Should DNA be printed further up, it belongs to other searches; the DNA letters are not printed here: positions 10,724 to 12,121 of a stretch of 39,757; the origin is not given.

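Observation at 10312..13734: Toblerone-fold ring-opening amidohydrolase module: AtzD/barbiturase homologue + coupled CMD-family protein, divergent AS-amidase + RidA-like protein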

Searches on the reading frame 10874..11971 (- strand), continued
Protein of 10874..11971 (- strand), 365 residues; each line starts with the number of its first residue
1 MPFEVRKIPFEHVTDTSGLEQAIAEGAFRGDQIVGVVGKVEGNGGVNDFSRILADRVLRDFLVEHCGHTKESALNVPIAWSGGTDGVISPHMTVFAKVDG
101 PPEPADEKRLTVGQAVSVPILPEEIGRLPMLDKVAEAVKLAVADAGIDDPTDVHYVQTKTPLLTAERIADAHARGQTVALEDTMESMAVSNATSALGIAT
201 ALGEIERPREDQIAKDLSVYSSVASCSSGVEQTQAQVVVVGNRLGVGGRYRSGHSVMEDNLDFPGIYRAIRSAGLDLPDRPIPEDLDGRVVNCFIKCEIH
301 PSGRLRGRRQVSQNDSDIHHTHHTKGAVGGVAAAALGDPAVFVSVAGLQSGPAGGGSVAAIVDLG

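Call 75: search_protein_families(library=pfam, proteins=[L001:7316-8596:-, L012:8543-9856:-, L012:11895-13373:-, L012:13483-15906:-, L012:7865-8293:-, L012:7383-7868:-, L036:17649-18407:+, L031:11249-12142:+, L034:16160-17179:+, L012:6715-7158:-], max_evalue=0.001)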
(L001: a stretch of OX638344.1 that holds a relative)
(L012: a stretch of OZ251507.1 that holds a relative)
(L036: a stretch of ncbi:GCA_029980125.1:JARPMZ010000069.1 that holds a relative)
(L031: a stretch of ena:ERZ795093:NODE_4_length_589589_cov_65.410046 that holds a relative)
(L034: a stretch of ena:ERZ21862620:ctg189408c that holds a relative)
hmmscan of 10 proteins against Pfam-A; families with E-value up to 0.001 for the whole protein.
L001:7316-8596:- (426 aa): 2 families
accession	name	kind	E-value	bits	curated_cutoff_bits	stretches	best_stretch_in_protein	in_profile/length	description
PF13635.12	DUF4143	-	3.1e-30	105.5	28.1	1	207-368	3-159/160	Domain of unknown function (DUF4143)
PF13173.12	AAA_14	-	9.2e-13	48.8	27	1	30-141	3-128/129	AAA domain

L012:8543-9856:- (437 aa): 1 family
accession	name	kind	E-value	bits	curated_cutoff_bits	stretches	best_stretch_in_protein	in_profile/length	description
PF01042.26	Ribonuc_L-PSP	-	1.4e-27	96.5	27.3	3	191-257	39-108/121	Endoribonuclease L-PSP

L012:11895-13373:- (492 aa): 2 families
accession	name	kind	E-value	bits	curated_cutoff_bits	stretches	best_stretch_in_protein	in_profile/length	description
PF12034.13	YfbK_C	-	5.2e-14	53.3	25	1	307-449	3-161/184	Uncharacterized protein YfbK, C-terminal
PF12450.13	vWF_A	-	5.8e-09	36.3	25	1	77-136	33-94/94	von Willebrand factor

L012:13483-15906:- (807 aa): 4 families
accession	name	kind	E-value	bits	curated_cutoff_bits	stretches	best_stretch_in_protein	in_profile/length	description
PF12034.13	YfbK_C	-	2.7e-32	112.9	25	1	633-779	3-163/184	Uncharacterized protein YfbK, C-terminal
PF12450.13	vWF_A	-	8.2e-23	80.7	25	1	341-427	5-93/94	von Willebrand factor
PF00092.34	VWA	-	7.5e-14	52.8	23.8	1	447-615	2-162/174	von Willebrand factor type A domain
PF13519.12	VWA_2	-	4.5e-12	47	27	1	447-562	1-106/107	von Willebrand factor type A domain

L012:7865-8293:- (142 aa): 0 families

L012:7383-7868:- (161 aa): 1 family
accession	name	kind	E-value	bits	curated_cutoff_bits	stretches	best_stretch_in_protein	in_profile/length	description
PF01613.24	Flavin_Reduct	-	1.9e-41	142.2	27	1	12-156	2-152/153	Flavin reductase like domain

L036:17649-18407:+ (252 aa): 0 families

L031:11249-12142:+ (297 aa): 1 family
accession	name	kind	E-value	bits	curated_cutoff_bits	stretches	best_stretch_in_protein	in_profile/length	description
PF07179.17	SseB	-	2.5e-19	70.1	21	1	163-241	42-122/124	SseB protein N-terminal domain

L034:16160-17179:+ (339 aa): 1 family
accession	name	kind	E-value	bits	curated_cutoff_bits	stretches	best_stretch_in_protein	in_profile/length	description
PF00701.28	DHDPS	-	0.00026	20.3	22.1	1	26-183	11-165/289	Dihydrodipicolinate synthetase family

L012:6715-7158:- (147 aa): 1 family
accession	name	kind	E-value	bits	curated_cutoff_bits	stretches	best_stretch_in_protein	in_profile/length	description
PF00572.24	Ribosomal_L13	-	2.6e-44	150.5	23.8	1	13-131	1-119/119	Ribosomal protein L13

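Call 81: search_dna_similar(query=window:10874-11971:-, collection=plasmids, mode=protein, max_rows=25)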
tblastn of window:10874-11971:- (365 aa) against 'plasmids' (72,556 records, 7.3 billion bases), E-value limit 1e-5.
Records with a match: 132; places in all: 133; records where one place covers at least 80% of the query: 126.
Best place of each record, by identity: 60-80% 1; <60% 131.
By first word of the organism name: Rhizobium 67; Citrobacter 18; Klebsiella 10; Enterobacter 8; Pseudomonas 6; Leclercia 5; Raoultella 4; Acidithiobacillus 2; Nonomuraea 1; Embleya 1; and 10 more.
By predicted mobility (MOB-suite, as given by PLSDB): conjugative 66; non-mobilizable 56; mobilizable 10.
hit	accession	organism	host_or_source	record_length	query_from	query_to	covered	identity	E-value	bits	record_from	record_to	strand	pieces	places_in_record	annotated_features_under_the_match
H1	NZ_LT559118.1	Nonomuraea gerenzanensis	-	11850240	2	365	100%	61.8%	3e-96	320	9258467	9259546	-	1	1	none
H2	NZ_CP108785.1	Embleya sp. NBC_00888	-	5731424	2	364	99%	59.9%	5e-94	314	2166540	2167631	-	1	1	none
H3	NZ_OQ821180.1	Serratia liquefaciens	-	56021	4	361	98%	46.3%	2e-59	214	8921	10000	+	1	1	ring-opening amidohydrolase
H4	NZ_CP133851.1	Citrobacter freundii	Homo sapiens,pure culture,drain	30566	4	361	98%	46.3%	4e-59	213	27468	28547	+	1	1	ring-opening amidohydrolase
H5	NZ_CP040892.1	Leclercia adecarboxylata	Homo sapiens,cell culture,stool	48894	4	361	98%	46.3%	4e-59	213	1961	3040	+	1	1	ring-opening amidohydrolase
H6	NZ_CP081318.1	Citrobacter farmeri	Homo sapiens,anal swab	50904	4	361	98%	46.3%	4e-59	213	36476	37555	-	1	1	ring-opening amidohydrolase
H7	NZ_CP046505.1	Citrobacter freundii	-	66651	4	361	98%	46.3%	4e-59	213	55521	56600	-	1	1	ring-opening amidohydrolase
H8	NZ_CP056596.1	Citrobacter freundii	culture,Freshwater sample from upstream ...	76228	4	361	98%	46.3%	4e-59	213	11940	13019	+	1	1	ring-opening amidohydrolase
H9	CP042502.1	Enterobacter sp. E76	Whole organism,Shower 3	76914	4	361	98%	46.3%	4e-59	213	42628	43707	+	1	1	ring-opening amidohydrolase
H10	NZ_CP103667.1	Klebsiella aerogenes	Homo sapiens,blood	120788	4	361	98%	46.3%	4e-59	213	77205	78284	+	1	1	ring-opening amidohydrolase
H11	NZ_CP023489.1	Klebsiella pneumoniae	Homo sapiens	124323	4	361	98%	46.3%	4e-59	213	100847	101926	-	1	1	ring-opening amidohydrolase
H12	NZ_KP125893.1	Klebsiella pneumoniae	Homo sapiens,urine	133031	4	361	98%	46.3%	4e-59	213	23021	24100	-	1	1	ring-opening amidohydrolase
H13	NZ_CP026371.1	Klebsiella quasipneumoniae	Homo sapiens,blood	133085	4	361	98%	46.3%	4e-59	213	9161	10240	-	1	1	ring-opening amidohydrolase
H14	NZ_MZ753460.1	Raoultella ornithinolytica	-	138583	4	361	98%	46.3%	4e-59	213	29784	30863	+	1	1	ring-opening amidohydrolase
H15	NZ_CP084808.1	Klebsiella quasipneumoniae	Water (environment),Whole organism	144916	4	361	98%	46.3%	4e-59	213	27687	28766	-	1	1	ring-opening amidohydrolase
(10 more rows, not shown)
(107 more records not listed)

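Call 82: get_annotated_region(hit=H1, flank=9000)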
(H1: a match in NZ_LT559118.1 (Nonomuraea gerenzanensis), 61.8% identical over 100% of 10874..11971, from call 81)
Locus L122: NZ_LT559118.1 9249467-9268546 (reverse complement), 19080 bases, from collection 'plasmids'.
description: Nonomuraea gerenzanensis isolate nono1 plasmid I, complete sequence
organism: Nonomuraea gerenzanensis (NCBI taxid 93944)
taxonomy: Bacteria; Actinomycetota; Actinomycetes; Streptosporangiales; Streptosporangiaceae; Nonomuraea; Nonomuraea gerenzanensis
host: -; source: -; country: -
typing (MOB-suite, as given by PLSDB): non-mobilizable
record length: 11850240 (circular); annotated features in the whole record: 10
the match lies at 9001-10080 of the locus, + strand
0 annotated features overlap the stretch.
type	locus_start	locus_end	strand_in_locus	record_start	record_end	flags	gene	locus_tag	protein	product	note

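Call 84: search_protein_families(library=ncbifam, proteins=[L038:10231-11214:+, L034:2968-3936:-, L034:1568-2827:-, L038:11169-13487:-, L038:14102-16444:-, L034:15120-16034:+, L038:17368-17742:-, L034:4135-5370:+, L034:17250-18251:+, L036:15242-17623:+], max_evalue=1e-10)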
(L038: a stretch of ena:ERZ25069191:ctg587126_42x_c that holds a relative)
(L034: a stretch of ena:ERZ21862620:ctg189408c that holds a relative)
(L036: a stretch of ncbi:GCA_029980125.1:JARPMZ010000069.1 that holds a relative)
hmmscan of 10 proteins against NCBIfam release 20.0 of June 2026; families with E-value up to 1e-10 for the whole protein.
L038:10231-11214:+ (327 aa): 1 family
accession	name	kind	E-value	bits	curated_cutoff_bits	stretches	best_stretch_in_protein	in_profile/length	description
NF052579.1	BetMthstMoxSdmAMthl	equivalog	4.2e-22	78.6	600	1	8-191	16-198/351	4beta-methylsterol monooxygenase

L034:2968-3936:- (322 aa): 2 families
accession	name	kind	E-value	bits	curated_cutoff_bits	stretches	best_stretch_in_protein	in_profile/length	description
NF052579.1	BetMthstMoxSdmAMthl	equivalog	4.1e-16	58.9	600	1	7-160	16-174/351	4beta-methylsterol monooxygenase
NF041683.1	ant_diox_AndAb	equivalog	7.5e-11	42.1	150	0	9-76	2-69/100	anthranilate 1,2-dioxygenase ferredoxin subunit AndAb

L034:1568-2827:- (419 aa): 5 families
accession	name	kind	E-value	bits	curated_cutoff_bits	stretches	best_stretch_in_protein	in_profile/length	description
NF041684.1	ant_diox_AndAc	equivalog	3.9e-141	470.4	750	1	5-413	10-417/418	anthranilate 1,2-dioxygenase large subunit AndAc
NF042946.1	3PPDioc_HcaE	equivalog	6.3e-39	134.2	830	1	17-207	15-203/450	3-phenylpropionate/cinnamic acid dioxygenase subunit alpha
TIGR03229.1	benzo_1_2_benA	equivalog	3.2e-34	118.6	780.95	1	20-227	18-225/433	benzoate 1,2-dioxygenase large subunit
TIGR03228.1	anthran_1_2_A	equivalog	2.1e-29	102.5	671.9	1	11-261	9-254/438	anthranilate 1,2-dioxygenase large subunit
NF058607.1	GlBtMonoOxGbcA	equivalog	4.5e-27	94.5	670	1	5-212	21-217/420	glycine betaine monooxygenase oxygenase subunit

L038:11169-13487:- (772 aa): 13 families
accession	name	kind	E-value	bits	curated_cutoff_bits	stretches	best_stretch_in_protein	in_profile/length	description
NF040766.1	CODH_aero_grp5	exception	4.3e-193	643.6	950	2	1-583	4-592/785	aerobic carbon-monoxide dehydrogenase large subunit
NF041018.1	glyceraldDH_alpha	equivalog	3.6e-171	571.2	790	1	2-752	3-740/741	glyceraldehyde dehydrogenase subunit alpha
TIGR02416.1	CO_dehy_Mo_lg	equivalog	3e-132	442.3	991.15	1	10-742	1-756/770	aerobic carbon-monoxide dehydrogenase large subunit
TIGR03194.1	4hydrxCoA_A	equivalog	2.3e-109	366.9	994.55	1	15-753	10-743/746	4-hydroxybenzoyl-CoA reductase subunit alpha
NF043082.1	XdhA_XDHase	equivalog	1.8e-105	353.8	780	1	2-753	1-749/758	xanthine dehydrogenase subunit XdhA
NF007426.0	PRK09970.1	equivalog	4.4e-100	335.9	916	1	1-752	5-751/761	xanthine dehydrogenase molybdenum-binding subunit XdhA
TIGR03196.1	pucD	equivalog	9.5e-89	298.7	783.65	1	2-753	3-755/763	xanthine dehydrogenase subunit D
TIGR03313.1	Se_sel_red_Mo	hypoth_equivalog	5.5e-75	252.7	1101.9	1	155-752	359-945/951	molybdopterin-dependent oxidoreductase Mo/Fe-S-binding subunit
TIGR03311.1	Se_dep_XDH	equivalog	3.3e-71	240.5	830.45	2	2-547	162-681/848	selenium-dependent xanthine dehydrogenase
TIGR02965.1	xanthine_xdhB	equivalog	7.5e-68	229.4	849.5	1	16-702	15-695/758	xanthine dehydrogenase molybdopterin binding subunit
NF045668.1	pterin_aldehy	equivalog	9.2e-68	229.2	1100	2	26-540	201-714/905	molybdopterin-dependent aldehyde oxidoreductase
NF041671.1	peri_hyde_PaoC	equivalog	4.5e-60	203.9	1180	1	2-748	18-723/735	aldehyde oxidoreductase molybdenum-binding subunit PaoC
TIGR02969.1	mam_aldehyde_ox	subfamily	2.2e-39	134.8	1912.3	1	16-759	590-1310/1330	aldehyde oxidase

L038:14102-16444:- (780 aa): 13 families
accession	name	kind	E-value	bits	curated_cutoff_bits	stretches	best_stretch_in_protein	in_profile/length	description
NF041018.1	glyceraldDH_alpha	equivalog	6.5e-161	537.3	790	1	3-764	2-738/741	glyceraldehyde dehydrogenase subunit alpha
NF040766.1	CODH_aero_grp5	exception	6.2e-149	497.6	950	2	3-594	4-590/785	aerobic carbon-monoxide dehydrogenase large subunit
TIGR02416.1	CO_dehy_Mo_lg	equivalog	1.9e-140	469.4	991.15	1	12-767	1-768/770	aerobic carbon-monoxide dehydrogenase large subunit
NF043082.1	XdhA_XDHase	equivalog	2.2e-94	317.1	780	1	4-773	1-755/758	xanthine dehydrogenase subunit XdhA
TIGR03194.1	4hydrxCoA_A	equivalog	7.5e-92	309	994.55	1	17-769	10-745/746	4-hydroxybenzoyl-CoA reductase subunit alpha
NF007426.0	PRK09970.1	equivalog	1e-91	308.2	916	1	2-772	4-757/761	xanthine dehydrogenase molybdenum-binding subunit XdhA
TIGR03196.1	pucD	equivalog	1.7e-72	245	783.65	1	4-766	3-754/763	xanthine dehydrogenase subunit D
NF045668.1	pterin_aldehy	equivalog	2.4e-67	227.8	1100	1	17-768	188-902/905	molybdopterin-dependent aldehyde oxidoreductase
TIGR02965.1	xanthine_xdhB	equivalog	1.7e-59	201.7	849.5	1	17-762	14-746/758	xanthine dehydrogenase molybdopterin binding subunit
TIGR03311.1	Se_dep_XDH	equivalog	6.6e-55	186.6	830.45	2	4-568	162-688/848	selenium-dependent xanthine dehydrogenase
TIGR03313.1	Se_sel_red_Mo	hypoth_equivalog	2.8e-48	164.3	1101.9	1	165-764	363-943/951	molybdopterin-dependent oxidoreductase Mo/Fe-S-binding subunit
NF041671.1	peri_hyde_PaoC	equivalog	2.3e-46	158.5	1180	1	2-766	16-727/735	aldehyde oxidoreductase molybdenum-binding subunit PaoC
TIGR02969.1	mam_aldehyde_ox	subfamily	1.2e-25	89.3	1912.3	1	57-750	622-1280/1330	aldehyde oxidase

L034:15120-16034:+ (304 aa): 0 families

L038:17368-17742:- (124 aa): 0 families

L034:4135-5370:+ (411 aa): 1 family
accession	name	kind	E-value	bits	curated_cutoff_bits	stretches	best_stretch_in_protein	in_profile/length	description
NF011933.0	PRK15404.1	subfamily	6.4e-13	48.5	477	1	9-336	9-330/370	high-affinity branched-chain amino acid ABC transporter substrate-binding protein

L034:17250-18251:+ (333 aa): 8 families
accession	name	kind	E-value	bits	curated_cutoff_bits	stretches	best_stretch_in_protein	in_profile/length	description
NF005603.0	PRK07340.1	equivalog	2e-24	86.4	266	1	76-301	84-300/307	delta(1)-pyrroline-2-carboxylate reductase family protein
NF006379.0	PRK08618.1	equivalog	8.3e-23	81.2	417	1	74-310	82-321/326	ornithine cyclodeaminase family protein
NF045512.1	PyrPipCarbRedLhpI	equivalog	1.8e-20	73.3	400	1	78-298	82-291/298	bifunctional Delta(1)-pyrroline-2-carboxylate/Delta(1)-piperideine-2-carboxylate reductase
NF005011.0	PRK06407.1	subfamily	1.2e-18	67.3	337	1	52-301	52-296/302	ornithine cyclodeaminase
NF004793.0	PRK06141.1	equivalog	1.6e-18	66.7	322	1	78-304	84-311/314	bifunctional Delta(1)-pyrroline-2-carboxylate/Delta(1)-piperideine-2-carboxylate reductase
NF006141.0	PRK08291.1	equivalog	8.2e-15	54.6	408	1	94-253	107-265/330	cyclodeaminase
NF045643.1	ImmsucRedBhcD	equivalog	4.1e-13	49.3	500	1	79-311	87-317/321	iminosuccinate reductase BhcD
TIGR03944.1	dehyd_SbnB_fam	equivalog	1e-11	44.5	326.9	1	83-312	95-323/327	2,3-diaminopropionate biosynthesis protein SbnB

L036:15242-17623:+ (793 aa): 13 families
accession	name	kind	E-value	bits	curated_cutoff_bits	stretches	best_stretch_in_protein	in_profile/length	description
NF043082.1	XdhA_XDHase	equivalog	1.7e-156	522.5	780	1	19-784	1-749/758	xanthine dehydrogenase subunit XdhA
NF007426.0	PRK09970.1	equivalog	1.3e-147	493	916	1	17-783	4-751/761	xanthine dehydrogenase molybdenum-binding subunit XdhA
TIGR03194.1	4hydrxCoA_A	equivalog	5.6e-143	478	994.55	1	25-784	3-743/746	4-hydroxybenzoyl-CoA reductase subunit alpha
TIGR03196.1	pucD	equivalog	6.1e-130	434.9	783.65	1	19-783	3-754/763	xanthine dehydrogenase subunit D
NF041018.1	glyceraldDH_alpha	equivalog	1.1e-112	377.8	790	1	18-783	2-740/741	glyceraldehyde dehydrogenase subunit alpha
TIGR03311.1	Se_dep_XDH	equivalog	5.7e-108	362.1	830.45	2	18-578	161-693/848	selenium-dependent xanthine dehydrogenase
NF045668.1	pterin_aldehy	equivalog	4.1e-106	356.1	1100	2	18-554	174-711/905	molybdopterin-dependent aldehyde oxidoreductase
NF040766.1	CODH_aero_grp5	exception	8.6e-103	345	950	1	18-781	4-779/785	aerobic carbon-monoxide dehydrogenase large subunit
NF041671.1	peri_hyde_PaoC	equivalog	6.8e-100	335.5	1180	2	7-585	7-553/735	aldehyde oxidoreductase molybdenum-binding subunit PaoC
TIGR02416.1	CO_dehy_Mo_lg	equivalog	9.5e-94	315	991.15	1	32-781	6-765/770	aerobic carbon-monoxide dehydrogenase large subunit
TIGR03313.1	Se_sel_red_Mo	hypoth_equivalog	2.7e-92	310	1101.9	3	173-564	351-748/951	molybdopterin-dependent oxidoreductase Mo/Fe-S-binding subunit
TIGR02965.1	xanthine_xdhB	equivalog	1.1e-91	308.2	849.5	1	31-760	13-721/758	xanthine dehydrogenase molybdopterin binding subunit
TIGR02969.1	mam_aldehyde_ox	subfamily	1.9e-61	207.8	1912.3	2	10-555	567-1096/1330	aldehyde oxidase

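Call 85: search_protein_families(library=ncbifam, proteins=[L036:10102-10944:+, L036:10961-12397:+, L036:12394-13800:+], max_evalue=1e-10)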
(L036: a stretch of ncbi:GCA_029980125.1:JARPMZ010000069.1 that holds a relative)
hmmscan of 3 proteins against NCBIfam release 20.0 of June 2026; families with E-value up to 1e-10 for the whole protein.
L036:10102-10944:+ (280 aa): 0 families

L036:10961-12397:+ (478 aa): 3 families
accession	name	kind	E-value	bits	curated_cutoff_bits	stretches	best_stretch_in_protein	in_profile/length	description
NF004760.0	PRK06091.1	subfamily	8.9e-124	414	433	1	7-471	6-494/555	acyl-CoA synthetase FdrA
NF004230.0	PRK05678.1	equivalog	2.1e-13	50.1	336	1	105-258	56-209/291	succinate--CoA ligase subunit alpha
TIGR01019.1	sucCoAalpha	subfamily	7e-13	48.6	353.2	1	105-258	54-207/286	succinate--CoA ligase subunit alpha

L036:12394-13800:+ (468 aa): 0 families

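Call 97: list_cluster_members(proteins=[window:10874-11971:-, window:10312-10872:-, window:13306-13734:+, window:30276-31643:-])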
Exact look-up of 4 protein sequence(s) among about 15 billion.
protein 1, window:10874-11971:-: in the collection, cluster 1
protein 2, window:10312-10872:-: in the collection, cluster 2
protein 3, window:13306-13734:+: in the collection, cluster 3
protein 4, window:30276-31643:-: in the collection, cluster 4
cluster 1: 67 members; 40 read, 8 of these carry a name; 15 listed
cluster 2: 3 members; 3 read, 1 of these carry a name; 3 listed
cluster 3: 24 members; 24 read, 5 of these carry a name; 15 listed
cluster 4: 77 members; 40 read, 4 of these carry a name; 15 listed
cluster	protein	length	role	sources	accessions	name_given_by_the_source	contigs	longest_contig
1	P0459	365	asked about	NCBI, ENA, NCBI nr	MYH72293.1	MAG: ring-opening amidohydrolase [Acidimicrobiia bacterium] | ring-opening amidohydrolase [Acidimicrobiia bacterium]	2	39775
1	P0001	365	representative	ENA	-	-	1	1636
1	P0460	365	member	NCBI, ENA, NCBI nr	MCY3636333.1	MAG: ring-opening amidohydrolase [bacterium] | ring-opening amidohydrolase [bacterium]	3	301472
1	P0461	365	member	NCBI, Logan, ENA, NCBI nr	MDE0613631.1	MAG: ring-opening amidohydrolase [bacterium] | ring-opening amidohydrolase [bacterium]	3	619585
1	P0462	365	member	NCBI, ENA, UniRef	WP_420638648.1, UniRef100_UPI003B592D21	ring-opening amidohydrolase [Candidatus Poriferisocius sp.] | cyanuric acid amidohydrolase n=1 Tax=Candidatus Poriferisocius sp. TaxID=3101276 ...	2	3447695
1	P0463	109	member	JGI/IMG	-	ring-opening amidohydrolase-like protein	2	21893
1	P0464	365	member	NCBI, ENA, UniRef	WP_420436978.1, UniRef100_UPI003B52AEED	ring-opening amidohydrolase [Candidatus Poriferisocius sp.] | cyanuric acid amidohydrolase n=1 Tax=Candidatus Poriferisocius sp. TaxID=3101276 ...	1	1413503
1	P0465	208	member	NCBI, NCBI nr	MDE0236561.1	MAG: ring-opening amidohydrolase, partial [bacterium] | ring-opening amidohydrolase [bacterium]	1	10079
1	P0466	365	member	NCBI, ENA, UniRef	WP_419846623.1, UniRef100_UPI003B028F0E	ring-opening amidohydrolase [Candidatus Poriferisocius sp.] | cyanuric acid amidohydrolase n=1 Tax=Candidatus Poriferisocius sp. TaxID=3101276 ...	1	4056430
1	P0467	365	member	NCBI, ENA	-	-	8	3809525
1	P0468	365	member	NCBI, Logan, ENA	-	-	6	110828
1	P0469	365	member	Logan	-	-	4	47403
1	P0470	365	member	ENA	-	-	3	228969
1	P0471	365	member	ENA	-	-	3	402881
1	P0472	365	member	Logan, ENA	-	-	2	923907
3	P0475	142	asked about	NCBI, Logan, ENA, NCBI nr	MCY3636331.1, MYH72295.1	MAG: RidA family protein [bacterium] | RidA family protein [bacterium]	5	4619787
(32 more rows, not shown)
